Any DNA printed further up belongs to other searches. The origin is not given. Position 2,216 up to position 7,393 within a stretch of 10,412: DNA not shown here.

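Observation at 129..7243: A co-directional flotillin + giant coiled-coil AAA+ ATPase gene pair, a candidate membrane-microdomain-anchored ATPase machine, and not the classical NfeD-flotillin pairing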

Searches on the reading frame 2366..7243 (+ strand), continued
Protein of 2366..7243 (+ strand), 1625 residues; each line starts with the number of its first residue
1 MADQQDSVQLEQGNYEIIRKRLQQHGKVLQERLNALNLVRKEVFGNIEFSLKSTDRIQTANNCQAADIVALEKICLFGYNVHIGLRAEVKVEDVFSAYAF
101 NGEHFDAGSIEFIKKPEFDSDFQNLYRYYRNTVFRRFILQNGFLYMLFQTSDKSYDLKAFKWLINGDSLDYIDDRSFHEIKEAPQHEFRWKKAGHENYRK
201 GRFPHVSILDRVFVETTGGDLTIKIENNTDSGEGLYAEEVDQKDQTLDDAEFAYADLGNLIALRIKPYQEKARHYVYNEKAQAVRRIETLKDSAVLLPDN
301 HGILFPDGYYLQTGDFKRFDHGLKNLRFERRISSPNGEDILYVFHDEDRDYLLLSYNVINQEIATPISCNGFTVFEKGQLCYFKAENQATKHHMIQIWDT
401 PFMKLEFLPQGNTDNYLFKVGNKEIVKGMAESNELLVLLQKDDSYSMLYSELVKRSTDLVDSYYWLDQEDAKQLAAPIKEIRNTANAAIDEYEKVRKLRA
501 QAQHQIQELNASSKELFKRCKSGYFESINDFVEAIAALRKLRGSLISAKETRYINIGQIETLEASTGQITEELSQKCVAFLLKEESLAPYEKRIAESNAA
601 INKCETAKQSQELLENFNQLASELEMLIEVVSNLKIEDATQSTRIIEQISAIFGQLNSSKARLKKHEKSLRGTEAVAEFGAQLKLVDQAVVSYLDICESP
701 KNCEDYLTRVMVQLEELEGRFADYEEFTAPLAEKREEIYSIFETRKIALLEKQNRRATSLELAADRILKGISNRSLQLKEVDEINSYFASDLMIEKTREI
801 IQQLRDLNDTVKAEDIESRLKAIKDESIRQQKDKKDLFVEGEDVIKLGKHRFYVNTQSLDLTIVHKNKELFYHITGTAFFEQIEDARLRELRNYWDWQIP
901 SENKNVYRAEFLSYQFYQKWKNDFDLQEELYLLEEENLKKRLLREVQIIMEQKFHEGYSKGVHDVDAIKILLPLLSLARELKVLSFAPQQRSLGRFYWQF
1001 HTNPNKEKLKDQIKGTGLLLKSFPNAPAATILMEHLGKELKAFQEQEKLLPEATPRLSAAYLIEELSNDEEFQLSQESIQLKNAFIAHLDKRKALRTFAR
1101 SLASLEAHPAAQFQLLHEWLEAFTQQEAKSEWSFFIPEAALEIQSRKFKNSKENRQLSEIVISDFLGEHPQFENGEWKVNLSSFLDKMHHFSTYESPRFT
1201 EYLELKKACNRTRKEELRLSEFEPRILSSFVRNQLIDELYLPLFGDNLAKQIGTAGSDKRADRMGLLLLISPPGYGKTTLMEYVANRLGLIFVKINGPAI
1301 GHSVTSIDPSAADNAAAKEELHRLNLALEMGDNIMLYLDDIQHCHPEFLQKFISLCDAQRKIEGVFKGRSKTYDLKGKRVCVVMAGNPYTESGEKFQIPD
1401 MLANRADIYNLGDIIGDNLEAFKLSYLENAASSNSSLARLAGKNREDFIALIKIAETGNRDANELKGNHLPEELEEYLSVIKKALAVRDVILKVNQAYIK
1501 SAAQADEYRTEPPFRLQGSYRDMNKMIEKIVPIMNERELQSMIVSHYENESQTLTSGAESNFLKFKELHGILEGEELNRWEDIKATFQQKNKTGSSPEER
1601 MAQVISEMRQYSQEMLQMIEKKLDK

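Call 18: find_related_loci(query=A1, collection=genome_contigs, flank=10000)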
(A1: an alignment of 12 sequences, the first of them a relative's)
Query A1 (1625 aa) in genome_contigs; peptide patterns used: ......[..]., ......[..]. (x = any residue, [..] = any of these).
600 stretches matched a pattern (row limit reached: there are more); 566 encode a relative of the query (tblastn E <= 1e-3); the best 80 are kept; 80 distinct loci.
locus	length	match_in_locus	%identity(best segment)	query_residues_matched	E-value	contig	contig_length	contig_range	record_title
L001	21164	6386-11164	53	9-1611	0e+0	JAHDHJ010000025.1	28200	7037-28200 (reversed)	MAG: Saprospiraceae bacterium isolate MAG-67 RZ_4708, whole genome shotgun sequence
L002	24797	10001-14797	51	8-1615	0e+0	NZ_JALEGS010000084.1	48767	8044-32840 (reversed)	MAG: Phaeodactylibacter sp. isolate HH_bin12 k97_121684, whole genome shotgun sequence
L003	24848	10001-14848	50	6-1613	0e+0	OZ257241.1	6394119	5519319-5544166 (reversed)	MAG: Roseivirga sp. isolate 41ee1c54-7d41-4592-86ce-9a47ec6e0262 genome assembly, chromosome: 1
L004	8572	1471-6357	49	5-1623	0e+0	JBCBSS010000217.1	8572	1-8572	MAG: Bacteroidota bacterium isolate J06638_29 NODE_217_length_8572_cov_9.057092, whole genome shotgun sequence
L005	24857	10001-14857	51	6-1612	0e+0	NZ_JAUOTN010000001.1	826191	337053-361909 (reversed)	Pontibacter coccineus strain BT731 NODE_1_length_826191_cov_40.291961, whole genome shotgun sequence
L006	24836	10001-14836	50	3-1625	0e+0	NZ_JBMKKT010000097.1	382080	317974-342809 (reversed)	Tenacibaculum sp. MEBiC06402 k141_59, whole genome shotgun sequence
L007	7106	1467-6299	50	1-1625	0e+0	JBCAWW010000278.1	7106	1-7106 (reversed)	MAG: Bacteroidota bacterium isolate J06554_4 NODE_278_length_7106_cov_6.217385, whole genome shotgun sequence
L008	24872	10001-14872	50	7-1625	0e+0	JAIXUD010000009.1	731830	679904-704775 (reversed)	MAG: Sphingobacteriales bacterium isolate D1_MAG_00006 pond_D1_MAG_00006_000000000010, whole genome shotgun sequence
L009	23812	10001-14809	50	10-1615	0e+0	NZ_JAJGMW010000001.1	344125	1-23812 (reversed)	Leeuwenhoekiella parthenopeia strain Mr9 Scaffold1, whole genome shotgun sequence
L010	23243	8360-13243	51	1-1623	0e+0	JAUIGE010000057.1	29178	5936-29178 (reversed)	MAG: Bacteroidia bacterium isolate Co_bin.136 NODE_9451_length_29178_cov_2.870022, whole genome shotgun sequence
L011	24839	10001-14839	50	6-1618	0e+0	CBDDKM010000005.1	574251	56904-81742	MAG: Parvicellaceae bacterium isolate 2f2d11d2-0c83-4b6d-90d6-ffcac063f1ac genome assembly, contig: contig_5, whole geno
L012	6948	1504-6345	49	3-1615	0e+0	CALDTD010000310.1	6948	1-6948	MAG: uncultured Flavobacteriales bacterium isolate L1_Bin_METABAT__124_sub_1 genome assembly, contig: c_000001051435, wh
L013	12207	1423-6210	49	10-1615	0e+0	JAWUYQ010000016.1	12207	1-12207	MAG: Flavobacteriaceae bacterium isolate HBSea_ice_MAG857 BAT.857_918688_flag=1_multi=6.0000_len=12207, whole genome sho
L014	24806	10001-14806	50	6-1615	0e+0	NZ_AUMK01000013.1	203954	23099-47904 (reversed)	Aquimarina latercula DSM 2041 H526DRAFT_scaffold00010.10_C, whole genome shotgun sequence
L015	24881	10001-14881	49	9-1625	0e+0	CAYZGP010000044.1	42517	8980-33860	MAG TPA_asm: uncultured Pirellulaceae bacterium isolate SRP114822_co2_89 genome assembly, contig: NODE_748_length_42517_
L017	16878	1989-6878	49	1-1625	0e+0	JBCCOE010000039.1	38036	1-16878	MAG: Bacteroidota bacterium isolate P01_C01_bin.97 k141_2506459_length_38036_cov_18.2612, whole genome shotgun sequence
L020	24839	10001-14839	49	10-1625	0e+0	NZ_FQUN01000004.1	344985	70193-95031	Leeuwenhoekiella marinoflava DSM 3653, whole genome shotgun sequence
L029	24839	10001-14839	47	10-1625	0e+0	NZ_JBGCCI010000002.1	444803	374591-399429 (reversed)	Flavobacterium sp. 28YEA47A Ga0573052_02, whole genome shotgun sequence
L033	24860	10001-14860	49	4-1611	0e+0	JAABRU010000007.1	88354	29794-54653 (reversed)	MAG: Desulfobacteraceae bacterium isolate S08.Bin136 Scaffold_39, whole genome shotgun sequence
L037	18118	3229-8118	47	6-1625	0e+0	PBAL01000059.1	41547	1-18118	MAG: Verrucomicrobiales bacterium isolate SP5 MHASMcontig_2483334, whole genome shotgun sequence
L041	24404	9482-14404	48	7-1624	0e+0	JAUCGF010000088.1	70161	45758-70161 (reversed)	Desulfococcaceae bacterium HSG9 NODE_20_length_70161, whole genome shotgun sequence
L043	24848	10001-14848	47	9-1625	0e+0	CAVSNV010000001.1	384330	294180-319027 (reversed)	MAG: uncultured Verrucomicrobiae bacterium isolate MFD03250.bin.2.61 genome assembly, contig: contig_10054, whole genome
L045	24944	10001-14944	50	8-1625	0e+0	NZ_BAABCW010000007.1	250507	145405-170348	Aquimarina addita strain JCM 17106 sequence07, whole genome shotgun sequence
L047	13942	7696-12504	49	7-1620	0e+0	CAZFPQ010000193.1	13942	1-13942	MAG TPA_asm: uncultured Bacteroidia bacterium isolate SRP135972_co1_75 genome assembly, contig: NODE_5354_length_13942_c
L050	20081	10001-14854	46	4-1613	0e+0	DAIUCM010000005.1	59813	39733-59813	MAG TPA_asm: Bacteroidota bacterium isolate CTOTU10745 NODE_149_length_59813_cov_10.666388, whole genome shotgun sequenc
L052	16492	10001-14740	47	4-1625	0e+0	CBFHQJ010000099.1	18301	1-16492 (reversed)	MAG: Akkermansiaceae bacterium isolate AGTU_79_bin_1_indstr genome assembly, contig: AGTU_79_bin_1_indstr_c99, whole gen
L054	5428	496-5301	45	10-1625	0e+0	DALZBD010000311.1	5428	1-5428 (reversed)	MAG TPA_asm: Bacteroides sp. isolate CTOTU47028 NODE_1417_length_5428_cov_5.061790, whole genome shotgun sequence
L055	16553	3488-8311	49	1-1608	0e+0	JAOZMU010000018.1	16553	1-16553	MAG: Bacteroidales bacterium isolate GMC3.metabat2.81 GMC3_907_length_16553_cov_19.376409, whole genome shotgun sequence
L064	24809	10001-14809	46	10-1605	0e+0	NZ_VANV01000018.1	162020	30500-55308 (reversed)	Acidaminobacter sp. JC074 scaffold_17, whole genome shotgun sequence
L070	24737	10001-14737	46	1-1595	0e+0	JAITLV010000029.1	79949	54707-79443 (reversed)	MAG: Sphingobacterium sp. isolate Pcu381_bin30 k119_95623, whole genome shotgun sequence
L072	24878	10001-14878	50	6-1615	0e+0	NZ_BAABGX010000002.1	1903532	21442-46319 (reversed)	Nibribacter koreensis strain JCM 17917 sequence2, whole genome shotgun sequence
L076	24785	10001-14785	44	10-1625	0e+0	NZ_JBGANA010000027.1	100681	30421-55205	MAG: Prosthecobacter sp. isolate MAG_AAO_H125.6 AAOH125-6_opera_contig_799, whole genome shotgun sequence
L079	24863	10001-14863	45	10-1625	0e+0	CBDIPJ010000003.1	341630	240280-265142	MAG: Limisphaerales bacterium isolate CRY1-m2-bin13 genome assembly, contig: CRY1-CANU-62, whole genome shotgun sequence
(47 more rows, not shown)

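Call 24: search_protein_families(library=pfam, proteins=[L006:6345-7058:+, L006:5550-6254:+, L006:4169-4924:-, L006:5142-5543:+, L017:7084-7632:+, L017:7688-8416:+, L017:8432-9295:+, L003:17575-19113:+, L064:8116-9960:+], max_evalue=0.01)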
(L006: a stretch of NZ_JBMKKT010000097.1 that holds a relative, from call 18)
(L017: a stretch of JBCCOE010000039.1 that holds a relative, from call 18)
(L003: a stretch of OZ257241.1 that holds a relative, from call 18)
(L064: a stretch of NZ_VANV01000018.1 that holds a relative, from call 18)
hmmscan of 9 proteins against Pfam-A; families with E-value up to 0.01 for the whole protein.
L006:6345-7058:+ (237 aa): 0 families

L006:5550-6254:+ (234 aa): 1 family
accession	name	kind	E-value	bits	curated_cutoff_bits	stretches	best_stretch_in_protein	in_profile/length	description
PF04012.17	PspA_IM30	-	4.6e-42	144.5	33.9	1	2-230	1-218/220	PspA/IM30 family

L006:4169-4924:- (251 aa): 5 families
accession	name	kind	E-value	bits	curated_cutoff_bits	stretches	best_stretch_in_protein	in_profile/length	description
PF01381.28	HTH_3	-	4.8e-11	43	23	1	8-61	1-54/55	Helix-turn-helix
PF12844.13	HTH_19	-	3.2e-09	37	30.2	1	5-64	1-60/64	Helix-turn-helix domain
PF13443.12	HTH_26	-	0.00023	21.8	22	1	7-63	1-58/63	Cro/C1-type HTH DNA-binding domain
PF13560.12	HTH_31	-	0.00043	21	27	1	4-55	2-54/64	Helix-turn-helix domain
PF00717.28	Peptidase_S24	-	0.0008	19.5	23.3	1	126-209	30-105/116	Peptidase S24-like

L006:5142-5543:+ (133 aa): 3 families
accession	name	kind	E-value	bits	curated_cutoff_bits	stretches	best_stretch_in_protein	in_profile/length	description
PF22550.1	CesT_Tir_1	-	2.2e-56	189.8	27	1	3-132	1-130/131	CesT_Tir_1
PF10722.14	YbjN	-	0.00014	22.5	22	1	16-128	11-125/126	Putative bacterial sensory transduction regulator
PF05932.18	CesT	-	0.0009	19.8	22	1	65-116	56-111/119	Tir chaperone protein (CesT) family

L017:7084-7632:+ (182 aa): 1 family
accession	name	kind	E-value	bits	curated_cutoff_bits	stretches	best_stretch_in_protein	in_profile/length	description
PF13785.11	DUF4178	-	2.3e-22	80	25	1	29-171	3-135/136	Domain of unknown function (DUF4178)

L017:7688-8416:+ (242 aa): 0 families

L017:8432-9295:+ (287 aa): 1 family
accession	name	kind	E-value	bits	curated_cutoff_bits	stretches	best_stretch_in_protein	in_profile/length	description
PF03994.20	DUF350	-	1.7e-56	190.4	26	2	153-287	6-133/133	Domain of Unknown Function (DUF350)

L003:17575-19113:+ (512 aa): 3 families
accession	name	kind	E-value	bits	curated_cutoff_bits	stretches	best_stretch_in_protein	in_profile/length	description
PF01564.23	Spermine_synth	-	8.6e-40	136.7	22.9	1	265-446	2-179/186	Spermine/spermidine synthase domain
PF13649.12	Methyltransf_25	-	0.0066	17.6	27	0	285-363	1-70/97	Methyltransferase domain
PF04103.21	CD20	-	0.0073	16.8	27.9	1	146-248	15-116/156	CD20-like family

L064:8116-9960:+ (615 aa): 0 families

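Call 39: search_protein_families(library=pfam, alignment_id=A2, max_evalue=0.05)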
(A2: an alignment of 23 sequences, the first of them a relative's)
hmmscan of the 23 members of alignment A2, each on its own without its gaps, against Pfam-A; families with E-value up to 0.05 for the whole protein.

A. member 1, L006:6345-7058:+ (237 aa): 0 families

B. families by the number of members that match (of 23 scanned): 5 families
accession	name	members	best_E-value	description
PF21001.2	YqiJ_N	9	3.6e-08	Inner membrane protein YqiJ, N-terminal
PF01957.25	NfeD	2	0.0049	NfeD-like C-terminal, partner-binding domain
PF09778.15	Guanylate_cyc_2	1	0.019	Guanylylate cyclase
PF10371.14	EKR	1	0.022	Domain of unknown function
PF21964.2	NSF_ATPase_lid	1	0.031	NSF, AAA+ ATPase lid domain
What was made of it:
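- On NfeD / YqiJ-YuaF family (fragment 1-102): In the orthologous family, 9 of 23 members hit PF21001 YqiJ_N (best E=3.6e-8) (call 39). Two of 23 members hit PF01957 (E=0.005, call 39).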

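Call 40: search_solved_structures(query=A2, max_evalue=1)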
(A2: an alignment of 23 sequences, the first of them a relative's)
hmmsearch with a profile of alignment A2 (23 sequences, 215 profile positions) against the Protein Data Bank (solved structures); distinct sequences matched with E-value up to 1: 1.
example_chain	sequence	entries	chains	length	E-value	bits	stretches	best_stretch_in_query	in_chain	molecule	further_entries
2k14_A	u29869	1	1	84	0.075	15.7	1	146-203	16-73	YuaF protein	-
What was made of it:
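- On NfeD / YqiJ-YuaF family (fragment 1-102): The profile hits YuaF 2k14 at E=0.075 (call 40).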
